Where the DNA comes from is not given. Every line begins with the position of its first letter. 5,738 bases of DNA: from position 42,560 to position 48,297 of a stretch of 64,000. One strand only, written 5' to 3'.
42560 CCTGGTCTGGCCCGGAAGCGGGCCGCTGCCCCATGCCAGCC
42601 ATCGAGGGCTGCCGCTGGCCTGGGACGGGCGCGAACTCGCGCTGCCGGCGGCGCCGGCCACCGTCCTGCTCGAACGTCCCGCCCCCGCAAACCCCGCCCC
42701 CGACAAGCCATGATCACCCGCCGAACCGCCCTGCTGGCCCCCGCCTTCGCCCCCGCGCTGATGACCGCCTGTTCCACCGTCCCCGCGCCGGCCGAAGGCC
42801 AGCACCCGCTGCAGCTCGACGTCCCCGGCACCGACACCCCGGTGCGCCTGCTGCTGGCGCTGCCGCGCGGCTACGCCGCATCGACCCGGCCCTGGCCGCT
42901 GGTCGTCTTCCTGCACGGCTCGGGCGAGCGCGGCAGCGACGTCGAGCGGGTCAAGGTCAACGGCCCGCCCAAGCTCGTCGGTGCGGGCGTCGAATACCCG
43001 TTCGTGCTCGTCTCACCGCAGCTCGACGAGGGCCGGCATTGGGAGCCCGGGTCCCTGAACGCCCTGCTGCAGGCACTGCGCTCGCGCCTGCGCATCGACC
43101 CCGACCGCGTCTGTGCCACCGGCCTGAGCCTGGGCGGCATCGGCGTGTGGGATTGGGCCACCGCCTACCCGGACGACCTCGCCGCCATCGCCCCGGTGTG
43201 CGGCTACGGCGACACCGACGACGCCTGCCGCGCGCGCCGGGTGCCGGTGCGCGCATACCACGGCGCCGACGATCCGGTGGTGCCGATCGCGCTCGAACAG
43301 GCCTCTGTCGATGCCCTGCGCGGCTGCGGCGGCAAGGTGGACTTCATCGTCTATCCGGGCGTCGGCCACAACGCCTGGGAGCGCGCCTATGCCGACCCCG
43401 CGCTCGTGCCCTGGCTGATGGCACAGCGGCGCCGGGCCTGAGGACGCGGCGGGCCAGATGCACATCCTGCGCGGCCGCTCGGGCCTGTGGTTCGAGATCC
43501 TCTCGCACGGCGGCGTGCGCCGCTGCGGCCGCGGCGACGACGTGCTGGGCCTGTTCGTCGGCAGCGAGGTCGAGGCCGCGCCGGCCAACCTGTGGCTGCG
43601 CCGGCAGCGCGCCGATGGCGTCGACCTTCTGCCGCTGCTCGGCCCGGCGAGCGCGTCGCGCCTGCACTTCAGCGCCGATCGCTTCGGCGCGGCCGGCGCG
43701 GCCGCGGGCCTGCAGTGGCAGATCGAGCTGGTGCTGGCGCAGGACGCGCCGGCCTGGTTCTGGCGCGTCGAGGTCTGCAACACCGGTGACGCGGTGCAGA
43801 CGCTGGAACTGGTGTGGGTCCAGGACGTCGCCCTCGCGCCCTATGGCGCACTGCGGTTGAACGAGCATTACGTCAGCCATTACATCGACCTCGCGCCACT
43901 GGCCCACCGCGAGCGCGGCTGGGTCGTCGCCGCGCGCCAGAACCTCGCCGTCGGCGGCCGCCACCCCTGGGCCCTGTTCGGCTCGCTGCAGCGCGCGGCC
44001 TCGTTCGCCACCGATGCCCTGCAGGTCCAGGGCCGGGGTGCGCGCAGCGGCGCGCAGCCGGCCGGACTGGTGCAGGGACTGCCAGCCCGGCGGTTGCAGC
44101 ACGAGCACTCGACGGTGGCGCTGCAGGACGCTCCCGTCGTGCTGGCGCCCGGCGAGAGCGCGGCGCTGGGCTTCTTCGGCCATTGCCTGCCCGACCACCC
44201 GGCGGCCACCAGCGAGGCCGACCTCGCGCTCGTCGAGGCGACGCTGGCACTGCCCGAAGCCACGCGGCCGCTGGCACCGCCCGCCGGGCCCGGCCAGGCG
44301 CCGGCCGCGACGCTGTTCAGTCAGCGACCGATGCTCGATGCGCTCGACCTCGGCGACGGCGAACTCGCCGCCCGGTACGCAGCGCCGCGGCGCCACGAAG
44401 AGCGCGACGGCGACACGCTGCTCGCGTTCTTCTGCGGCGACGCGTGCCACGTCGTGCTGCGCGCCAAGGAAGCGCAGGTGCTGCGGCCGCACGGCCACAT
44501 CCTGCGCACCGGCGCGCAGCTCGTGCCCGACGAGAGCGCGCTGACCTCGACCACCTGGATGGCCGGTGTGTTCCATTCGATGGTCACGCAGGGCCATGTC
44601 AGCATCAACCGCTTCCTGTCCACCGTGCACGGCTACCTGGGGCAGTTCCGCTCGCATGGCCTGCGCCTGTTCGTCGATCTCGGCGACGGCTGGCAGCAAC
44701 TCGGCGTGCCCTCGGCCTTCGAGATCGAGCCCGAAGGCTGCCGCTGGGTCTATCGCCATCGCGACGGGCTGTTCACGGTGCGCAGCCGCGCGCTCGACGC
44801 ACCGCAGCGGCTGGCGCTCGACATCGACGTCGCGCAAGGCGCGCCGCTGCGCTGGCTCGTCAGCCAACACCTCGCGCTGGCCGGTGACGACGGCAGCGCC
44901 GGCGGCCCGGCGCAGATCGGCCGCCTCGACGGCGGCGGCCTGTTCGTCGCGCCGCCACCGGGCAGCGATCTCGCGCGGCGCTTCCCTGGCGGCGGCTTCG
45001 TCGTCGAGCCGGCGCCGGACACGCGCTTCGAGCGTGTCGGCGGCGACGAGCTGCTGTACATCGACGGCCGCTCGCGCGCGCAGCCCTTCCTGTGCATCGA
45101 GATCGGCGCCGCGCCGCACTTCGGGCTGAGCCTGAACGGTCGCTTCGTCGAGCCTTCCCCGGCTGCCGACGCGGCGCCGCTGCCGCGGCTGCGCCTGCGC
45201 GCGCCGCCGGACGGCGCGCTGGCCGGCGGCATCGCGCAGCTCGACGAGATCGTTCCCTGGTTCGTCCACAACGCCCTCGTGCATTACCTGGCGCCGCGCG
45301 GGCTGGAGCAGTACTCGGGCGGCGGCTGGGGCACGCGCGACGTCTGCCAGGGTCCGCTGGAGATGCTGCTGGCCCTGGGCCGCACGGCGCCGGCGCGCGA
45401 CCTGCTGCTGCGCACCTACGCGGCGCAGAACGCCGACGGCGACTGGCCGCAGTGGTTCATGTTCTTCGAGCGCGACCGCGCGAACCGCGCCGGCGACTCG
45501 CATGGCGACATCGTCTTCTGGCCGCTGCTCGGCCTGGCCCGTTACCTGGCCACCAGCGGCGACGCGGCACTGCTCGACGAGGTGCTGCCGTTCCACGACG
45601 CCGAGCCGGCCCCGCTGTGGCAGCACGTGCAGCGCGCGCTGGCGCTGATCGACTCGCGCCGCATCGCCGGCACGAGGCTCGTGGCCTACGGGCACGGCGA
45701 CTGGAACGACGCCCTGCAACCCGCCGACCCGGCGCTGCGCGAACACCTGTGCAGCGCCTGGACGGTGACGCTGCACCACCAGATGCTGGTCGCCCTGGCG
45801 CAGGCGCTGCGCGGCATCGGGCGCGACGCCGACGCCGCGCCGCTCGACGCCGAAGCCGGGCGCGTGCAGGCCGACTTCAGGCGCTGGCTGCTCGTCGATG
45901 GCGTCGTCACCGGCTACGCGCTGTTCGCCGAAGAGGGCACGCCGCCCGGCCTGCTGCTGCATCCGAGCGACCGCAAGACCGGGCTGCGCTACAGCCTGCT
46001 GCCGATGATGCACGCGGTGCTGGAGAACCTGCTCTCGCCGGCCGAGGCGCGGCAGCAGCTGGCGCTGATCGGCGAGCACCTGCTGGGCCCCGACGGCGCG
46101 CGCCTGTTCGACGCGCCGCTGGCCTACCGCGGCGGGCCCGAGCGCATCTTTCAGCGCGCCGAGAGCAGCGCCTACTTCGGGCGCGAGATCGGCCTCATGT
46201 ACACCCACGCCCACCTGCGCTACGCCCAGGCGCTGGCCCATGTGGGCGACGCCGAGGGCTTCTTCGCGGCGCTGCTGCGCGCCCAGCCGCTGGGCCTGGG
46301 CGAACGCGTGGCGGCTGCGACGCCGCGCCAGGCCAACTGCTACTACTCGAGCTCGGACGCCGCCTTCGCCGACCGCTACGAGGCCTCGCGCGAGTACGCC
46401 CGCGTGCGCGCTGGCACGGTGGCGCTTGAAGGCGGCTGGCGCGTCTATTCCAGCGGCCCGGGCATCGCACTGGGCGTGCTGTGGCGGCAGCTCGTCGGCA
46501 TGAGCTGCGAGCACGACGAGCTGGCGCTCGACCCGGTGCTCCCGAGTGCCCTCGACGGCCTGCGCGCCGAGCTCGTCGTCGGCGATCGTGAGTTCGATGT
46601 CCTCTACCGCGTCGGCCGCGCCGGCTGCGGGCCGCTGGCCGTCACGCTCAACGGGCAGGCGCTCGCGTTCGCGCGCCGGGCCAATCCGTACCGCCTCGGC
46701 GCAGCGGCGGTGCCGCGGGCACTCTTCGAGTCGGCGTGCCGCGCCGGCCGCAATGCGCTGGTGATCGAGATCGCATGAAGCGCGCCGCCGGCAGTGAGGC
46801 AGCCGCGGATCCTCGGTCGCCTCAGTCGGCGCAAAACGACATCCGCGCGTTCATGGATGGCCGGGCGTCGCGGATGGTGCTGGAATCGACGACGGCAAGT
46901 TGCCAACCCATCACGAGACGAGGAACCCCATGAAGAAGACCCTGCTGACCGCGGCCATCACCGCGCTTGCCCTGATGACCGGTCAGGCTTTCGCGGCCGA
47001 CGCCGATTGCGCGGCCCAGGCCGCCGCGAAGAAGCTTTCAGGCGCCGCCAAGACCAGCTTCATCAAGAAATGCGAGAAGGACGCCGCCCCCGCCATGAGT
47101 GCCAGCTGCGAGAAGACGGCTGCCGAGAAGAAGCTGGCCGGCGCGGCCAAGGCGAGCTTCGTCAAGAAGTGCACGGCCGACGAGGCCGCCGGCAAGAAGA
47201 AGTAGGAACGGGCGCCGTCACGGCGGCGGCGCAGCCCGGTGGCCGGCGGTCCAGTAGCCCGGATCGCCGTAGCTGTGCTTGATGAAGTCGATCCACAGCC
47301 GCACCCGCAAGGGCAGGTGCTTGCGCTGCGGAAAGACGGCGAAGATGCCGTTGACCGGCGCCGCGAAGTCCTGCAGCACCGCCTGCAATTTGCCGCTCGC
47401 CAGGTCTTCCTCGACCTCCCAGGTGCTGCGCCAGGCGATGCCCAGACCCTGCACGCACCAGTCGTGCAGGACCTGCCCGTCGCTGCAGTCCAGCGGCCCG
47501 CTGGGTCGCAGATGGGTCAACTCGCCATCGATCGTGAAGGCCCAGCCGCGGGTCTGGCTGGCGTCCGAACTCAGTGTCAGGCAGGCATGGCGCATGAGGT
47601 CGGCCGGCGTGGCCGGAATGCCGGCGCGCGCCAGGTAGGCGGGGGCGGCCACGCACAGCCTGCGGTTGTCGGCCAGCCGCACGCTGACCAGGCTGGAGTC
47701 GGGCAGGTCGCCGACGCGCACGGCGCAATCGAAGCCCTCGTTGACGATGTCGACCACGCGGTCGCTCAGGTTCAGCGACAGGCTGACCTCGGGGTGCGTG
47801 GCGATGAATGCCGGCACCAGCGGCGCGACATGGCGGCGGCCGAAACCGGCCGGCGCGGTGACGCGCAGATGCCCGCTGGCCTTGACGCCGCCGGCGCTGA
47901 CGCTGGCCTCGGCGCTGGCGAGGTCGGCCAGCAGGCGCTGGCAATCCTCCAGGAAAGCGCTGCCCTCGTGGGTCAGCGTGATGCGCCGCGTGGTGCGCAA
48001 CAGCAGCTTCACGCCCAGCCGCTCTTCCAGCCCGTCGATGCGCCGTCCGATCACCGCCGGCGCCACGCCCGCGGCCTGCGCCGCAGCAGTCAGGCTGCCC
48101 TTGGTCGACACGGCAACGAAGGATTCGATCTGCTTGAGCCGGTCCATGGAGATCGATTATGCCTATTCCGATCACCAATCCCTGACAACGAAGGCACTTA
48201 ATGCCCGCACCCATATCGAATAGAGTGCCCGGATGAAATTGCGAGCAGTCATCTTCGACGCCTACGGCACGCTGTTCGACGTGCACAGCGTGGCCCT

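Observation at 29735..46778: Candidate TonB-dependent beta-1,2-glucan (cyclic glucan/OPG) utilisation locus in a betaproteobacterium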

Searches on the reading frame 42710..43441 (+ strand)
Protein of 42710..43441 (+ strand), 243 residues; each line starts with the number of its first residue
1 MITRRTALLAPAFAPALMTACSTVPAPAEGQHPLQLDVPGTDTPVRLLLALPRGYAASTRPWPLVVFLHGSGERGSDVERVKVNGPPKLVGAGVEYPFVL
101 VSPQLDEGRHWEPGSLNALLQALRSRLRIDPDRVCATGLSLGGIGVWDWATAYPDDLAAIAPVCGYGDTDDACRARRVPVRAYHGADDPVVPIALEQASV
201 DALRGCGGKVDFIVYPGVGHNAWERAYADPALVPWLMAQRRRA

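Call 18: search_protein_families(library=pfam, proteins=[window:42716-43441:+], max_evalue=1)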
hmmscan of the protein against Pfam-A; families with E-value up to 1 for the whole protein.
window:42716-43441:+ (241 aa): 9 families
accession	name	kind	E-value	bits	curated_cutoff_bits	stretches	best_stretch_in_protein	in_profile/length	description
PF02230.22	Abhydrolase_2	-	1.7e-09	38.3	23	1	119-224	95-205/217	Phospholipase/Carboxylesterase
PF01738.24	DLH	-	2.1e-06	28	21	1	114-219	81-187/217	Dienelactone hydrolase family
PF00326.27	Peptidase_S9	-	2.4e-06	27.6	22.6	2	116-165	50-99/213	Prolyl oligopeptidase family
PF00756.26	Esterase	-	2.3e-05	24.7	22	1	96-168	81-153/251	Putative esterase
PF12146.15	Hydrolase_4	-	0.00035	20.4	27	1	173-219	189-233/239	Serine aminopeptidase, S33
PF10503.15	Esterase_PHB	-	0.0056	16.4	23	1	111-211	78-174/219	Esterase PHB depolymerase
PF00561.26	Abhydrolase_1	-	0.013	15.6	25.8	0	171-220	195-240/245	alpha/beta hydrolase fold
PF02129.25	Peptidase_S15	-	0.014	15.6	23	1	128-173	93-139/262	X-Pro dipeptidyl-peptidase (S15 family)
PF12740.14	PETase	-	0.22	11.3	28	1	125-192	120-185/263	PET hydrolase-like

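Call 54: search_protein_families(library=ncbifam, proteins=[window:42716-43441:+], max_evalue=0.01)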
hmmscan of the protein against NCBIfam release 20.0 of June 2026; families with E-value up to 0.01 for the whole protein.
window:42716-43441:+ (241 aa): 8 families
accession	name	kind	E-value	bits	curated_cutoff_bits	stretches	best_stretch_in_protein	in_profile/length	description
NF050058.1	e_dPHAscl_type1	hypoth_equivalog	2.7e-14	53.3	150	1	47-171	12-147/276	extracellular catalytic domain type 1 short-chain-length polyhydroxyalkanoate depolymerase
TIGR01840.1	esterase_phb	subfamily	4.7e-09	36.1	107.85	1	112-167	77-132/213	PHB depolymerase family esterase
NF050057.1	e_dPHAmcl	equivalog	0.00011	21.6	270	1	126-234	134-248/252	extracellular medium-chain-length polyhydroxyalkanoate depolymerase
NF005757.0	PRK07581.1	subfamily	0.00012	21.1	332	1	134-166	128-160/339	hypothetical protein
NF007857.0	PRK10566.1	equivalog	0.0014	18.5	201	0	159-220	170-233/249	esterase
NF008525.0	PRK11460.1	equivalog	0.0016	17.8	191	1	175-220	148-193/232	esterase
NF005262.1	PRK06765.1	equivalog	0.0049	15.9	450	1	134-169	147-182/366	E22 family MetX-like putative esterase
NF033523.0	lasso_peptidase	equivalog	0.0064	15.3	400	0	113-158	477-521/638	Atxe2 family lasso peptide isopeptidase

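Call 61: search_solved_structures(query=window:42710-43441:+, max_evalue=0.01)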
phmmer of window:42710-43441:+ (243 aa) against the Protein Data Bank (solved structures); distinct sequences matched with E-value up to 0.01: 20.
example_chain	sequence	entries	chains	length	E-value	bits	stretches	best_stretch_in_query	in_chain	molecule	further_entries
3doh_A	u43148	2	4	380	1.2e-24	90.7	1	40-240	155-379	esterase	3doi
4q82_A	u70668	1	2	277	2.6e-21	79.9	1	51-241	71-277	Phospholipase/Carboxylesterase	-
3wyd_A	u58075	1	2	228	5.3e-19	72.3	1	39-238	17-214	LC-Est1C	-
9bld_A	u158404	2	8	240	1.8e-07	34.5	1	128-222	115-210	Carboxymethylenebutenolidase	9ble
8daj_A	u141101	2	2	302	7.4e-07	32.5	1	49-221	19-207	Esterase, PHB depolymerase family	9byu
8jh8_A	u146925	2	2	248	9.5e-07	32.1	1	114-222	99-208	Feruloyl esterase | Feruloyl esterase with ferulic acid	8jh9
3cn7_A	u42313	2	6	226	6.8e-06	29.3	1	118-222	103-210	Carboxylesterase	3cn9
6avv_A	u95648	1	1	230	9.6e-06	28.8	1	97-223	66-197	Carboxylesterase SOBER1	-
6avw_A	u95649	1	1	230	1.1e-05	28.6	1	115-223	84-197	Carboxylesterase SOBER1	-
6avx_A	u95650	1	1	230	2e-05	27.8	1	129-223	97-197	Carboxylesterase SOBER1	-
9o9w_A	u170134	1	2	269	0.0002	24.5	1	115-236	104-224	poly(ethylene terephthalate) hydrolase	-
4fhz_A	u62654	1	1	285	0.00067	22.8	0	115-221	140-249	Phospholipase/Carboxylesterase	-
7xrt_A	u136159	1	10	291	0.00074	22.6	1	49-168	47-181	Ferulic acid esterase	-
7xrv_A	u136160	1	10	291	0.002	21.3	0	49-168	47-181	Ferulic acid esterase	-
4ftw_A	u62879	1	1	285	0.002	21.2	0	129-221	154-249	Phospholipase/Carboxylesterase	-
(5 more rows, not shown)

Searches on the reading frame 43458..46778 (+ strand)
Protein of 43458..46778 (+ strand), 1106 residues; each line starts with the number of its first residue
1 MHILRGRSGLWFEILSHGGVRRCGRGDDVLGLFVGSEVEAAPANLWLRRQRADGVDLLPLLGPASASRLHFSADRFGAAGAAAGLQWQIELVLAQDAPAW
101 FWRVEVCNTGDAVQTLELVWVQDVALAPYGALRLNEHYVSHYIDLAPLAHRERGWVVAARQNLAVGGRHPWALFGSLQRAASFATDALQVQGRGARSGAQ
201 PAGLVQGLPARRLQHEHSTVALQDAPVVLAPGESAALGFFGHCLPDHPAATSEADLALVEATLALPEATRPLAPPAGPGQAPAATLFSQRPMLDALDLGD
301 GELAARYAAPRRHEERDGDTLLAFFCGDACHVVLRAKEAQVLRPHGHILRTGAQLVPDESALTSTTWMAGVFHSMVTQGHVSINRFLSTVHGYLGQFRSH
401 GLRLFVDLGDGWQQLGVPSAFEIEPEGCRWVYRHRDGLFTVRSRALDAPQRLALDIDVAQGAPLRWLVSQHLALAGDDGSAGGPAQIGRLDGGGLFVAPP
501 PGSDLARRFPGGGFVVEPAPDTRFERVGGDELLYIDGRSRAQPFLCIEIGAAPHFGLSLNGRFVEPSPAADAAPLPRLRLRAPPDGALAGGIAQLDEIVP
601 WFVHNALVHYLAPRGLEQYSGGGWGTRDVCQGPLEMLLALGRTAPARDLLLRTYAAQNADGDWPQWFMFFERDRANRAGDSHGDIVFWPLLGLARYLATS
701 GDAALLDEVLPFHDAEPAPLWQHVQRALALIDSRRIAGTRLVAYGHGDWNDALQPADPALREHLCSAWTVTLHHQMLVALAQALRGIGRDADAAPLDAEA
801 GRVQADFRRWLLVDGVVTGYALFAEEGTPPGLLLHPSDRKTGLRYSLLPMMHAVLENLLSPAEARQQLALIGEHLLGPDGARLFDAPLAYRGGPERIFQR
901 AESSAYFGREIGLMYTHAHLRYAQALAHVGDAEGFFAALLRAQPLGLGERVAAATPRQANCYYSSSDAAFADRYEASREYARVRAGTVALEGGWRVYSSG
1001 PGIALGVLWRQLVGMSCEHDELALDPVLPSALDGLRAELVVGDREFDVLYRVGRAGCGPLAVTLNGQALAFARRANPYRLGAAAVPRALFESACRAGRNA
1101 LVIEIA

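Call 4: search_protein_families(library=pfam, proteins=[window:43458-46778:+], max_evalue=0.01)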
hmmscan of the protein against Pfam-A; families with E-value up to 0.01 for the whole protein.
window:43458-46778:+ (1106 aa): 5 families
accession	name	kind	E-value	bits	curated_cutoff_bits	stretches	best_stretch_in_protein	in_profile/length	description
PF21958.2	SOGP_N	-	3.6e-59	200.4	27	1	14-241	2-225/225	SOGP N-terminal domain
PF21250.3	SOGP_2nd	-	1.1e-38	133.3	27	1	311-561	4-249/249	Glycoside phosphorylase supersandwich domain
PF06165.18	GH94_b-supersand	-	6.4e-11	42.6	23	1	67-239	78-248/251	Glycosyl hydrolase 94, supersandwich domain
PF17167.11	Glyco_hydro_94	-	2.6e-08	33.4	27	1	624-780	51-215/420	Glycosyl hydrolase 94 superfamily, catalytic domain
PF21270.2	SOGP_4th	-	0.00091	19.9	27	1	1014-1096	1-83/90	Glycoside phosphorylase C-terminal domain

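Call 6: search_solved_structures(query=window:43458-46778:+, max_evalue=0.001, show_alignments=1)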
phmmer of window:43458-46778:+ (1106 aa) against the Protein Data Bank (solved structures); distinct sequences matched with E-value up to 0.001: 13.
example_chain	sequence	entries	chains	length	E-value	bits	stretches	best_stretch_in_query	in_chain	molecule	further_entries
5h3z_A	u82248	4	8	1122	4e-163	547.9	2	591-1099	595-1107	Uncharacterized protein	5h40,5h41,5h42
3afj_A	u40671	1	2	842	2.7e-09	38.5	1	601-753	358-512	Cellobiose Phosphorylase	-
3act_A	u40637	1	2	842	2.7e-09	38.5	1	601-753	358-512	Cellobiose Phosphorylase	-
2cqs_A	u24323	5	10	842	2.7e-09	38.5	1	601-753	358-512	Cellobiose Phosphorylase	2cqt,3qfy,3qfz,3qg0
3s4c_A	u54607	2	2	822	8.6e-09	36.8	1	601-753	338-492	Lactose Phosphorylase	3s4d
3rrs_A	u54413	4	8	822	8.6e-09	36.8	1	601-753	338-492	Cellobiose phosphorylase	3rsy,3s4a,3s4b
8ho9_A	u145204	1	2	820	3.8e-08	34.7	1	603-754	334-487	Cellobiose phosphorylase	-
3qde_A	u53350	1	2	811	5e-08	34.3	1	617-753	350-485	Cellobiose phosphorylase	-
8ho7_A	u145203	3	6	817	5.1e-08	34.3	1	617-753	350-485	Cellobiose phosphorylase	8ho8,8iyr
8hob_A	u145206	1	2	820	5.7e-08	34.1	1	603-753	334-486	Cellobiose phosphorylase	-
3acs_A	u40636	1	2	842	6.3e-08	34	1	601-753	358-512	Cellobiose Phosphorylase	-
1v7v_A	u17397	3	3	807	3e-05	25.1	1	672-887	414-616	chitobiose phosphorylase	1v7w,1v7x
4zle_A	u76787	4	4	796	4.5e-05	24.5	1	646-941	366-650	Putative b-glycan phosphorylase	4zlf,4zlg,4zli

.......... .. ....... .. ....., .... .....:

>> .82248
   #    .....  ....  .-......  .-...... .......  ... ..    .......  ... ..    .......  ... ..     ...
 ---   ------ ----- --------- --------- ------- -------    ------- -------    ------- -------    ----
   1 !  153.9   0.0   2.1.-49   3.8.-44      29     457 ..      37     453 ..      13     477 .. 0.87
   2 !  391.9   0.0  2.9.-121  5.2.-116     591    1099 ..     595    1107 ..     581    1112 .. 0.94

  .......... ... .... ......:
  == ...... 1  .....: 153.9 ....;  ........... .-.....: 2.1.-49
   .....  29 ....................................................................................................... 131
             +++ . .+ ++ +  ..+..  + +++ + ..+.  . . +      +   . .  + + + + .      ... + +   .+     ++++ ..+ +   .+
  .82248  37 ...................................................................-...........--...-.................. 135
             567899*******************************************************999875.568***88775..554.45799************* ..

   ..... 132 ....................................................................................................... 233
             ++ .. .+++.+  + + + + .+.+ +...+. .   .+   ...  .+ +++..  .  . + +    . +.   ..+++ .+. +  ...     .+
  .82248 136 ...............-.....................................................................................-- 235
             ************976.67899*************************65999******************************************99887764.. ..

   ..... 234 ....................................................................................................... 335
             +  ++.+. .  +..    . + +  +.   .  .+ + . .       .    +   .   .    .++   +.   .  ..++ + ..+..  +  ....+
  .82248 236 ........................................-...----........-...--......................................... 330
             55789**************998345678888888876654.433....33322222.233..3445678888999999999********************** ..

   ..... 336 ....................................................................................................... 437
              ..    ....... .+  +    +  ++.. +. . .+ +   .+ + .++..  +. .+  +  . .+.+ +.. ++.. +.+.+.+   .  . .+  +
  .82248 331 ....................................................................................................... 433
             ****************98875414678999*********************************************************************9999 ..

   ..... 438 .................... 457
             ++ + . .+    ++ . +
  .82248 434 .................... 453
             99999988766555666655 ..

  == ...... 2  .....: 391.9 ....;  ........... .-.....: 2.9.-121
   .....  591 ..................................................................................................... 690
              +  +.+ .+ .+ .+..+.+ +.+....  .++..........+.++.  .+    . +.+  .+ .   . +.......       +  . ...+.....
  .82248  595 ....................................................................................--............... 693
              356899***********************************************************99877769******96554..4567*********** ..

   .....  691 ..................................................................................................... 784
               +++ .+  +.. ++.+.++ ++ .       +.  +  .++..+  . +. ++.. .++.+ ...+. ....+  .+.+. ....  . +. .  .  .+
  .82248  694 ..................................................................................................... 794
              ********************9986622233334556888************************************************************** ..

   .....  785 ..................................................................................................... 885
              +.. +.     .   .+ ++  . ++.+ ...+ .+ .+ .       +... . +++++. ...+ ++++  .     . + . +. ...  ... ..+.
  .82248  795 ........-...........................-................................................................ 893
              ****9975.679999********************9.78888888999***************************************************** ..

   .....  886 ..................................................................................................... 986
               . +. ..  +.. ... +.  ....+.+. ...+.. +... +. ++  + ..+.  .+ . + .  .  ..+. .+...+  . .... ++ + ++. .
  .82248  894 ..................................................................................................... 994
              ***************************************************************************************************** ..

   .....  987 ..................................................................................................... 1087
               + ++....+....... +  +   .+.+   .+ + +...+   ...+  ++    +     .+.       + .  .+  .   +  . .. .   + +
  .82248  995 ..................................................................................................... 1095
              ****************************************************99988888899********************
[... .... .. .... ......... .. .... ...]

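Call 51: find_encoding_contigs(protein=window:43458-46778:+, flank=10000, max_places=3)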
Protein window:43458-46778:+ (1106 aa): no gene with exactly this product is on record in the collection.

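Call 54: search_protein_families(library=ncbifam, proteins=[window:43458-46778:+], max_evalue=0.01)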
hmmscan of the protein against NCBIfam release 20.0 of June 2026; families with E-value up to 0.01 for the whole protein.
window:43458-46778:+ (1106 aa): 0 families

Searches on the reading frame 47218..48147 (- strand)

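Call 18: search_protein_families(library=pfam, proteins=[window:47218-48147:-], max_evalue=1)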
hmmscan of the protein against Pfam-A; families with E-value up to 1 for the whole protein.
window:47218-48147:- (309 aa): 4 families
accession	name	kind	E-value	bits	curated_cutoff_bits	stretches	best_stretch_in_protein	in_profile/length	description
PF03466.25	LysR_substrate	-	3e-41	141.6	28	1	90-291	4-206/209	LysR substrate binding domain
PF00126.33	HTH_1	-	2.4e-17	63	26.6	1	4-62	1-59/60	Bacterial regulatory helix-turn-helix protein, lysR family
PF13556.12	HTH_30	-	0.08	13.2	27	1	14-48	10-44/59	PucR C-terminal helix-turn-helix domain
PF25213.1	HVO_A0261_N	-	0.1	12.9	35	1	24-79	32-84/86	HVO_A0261 N-terminal domain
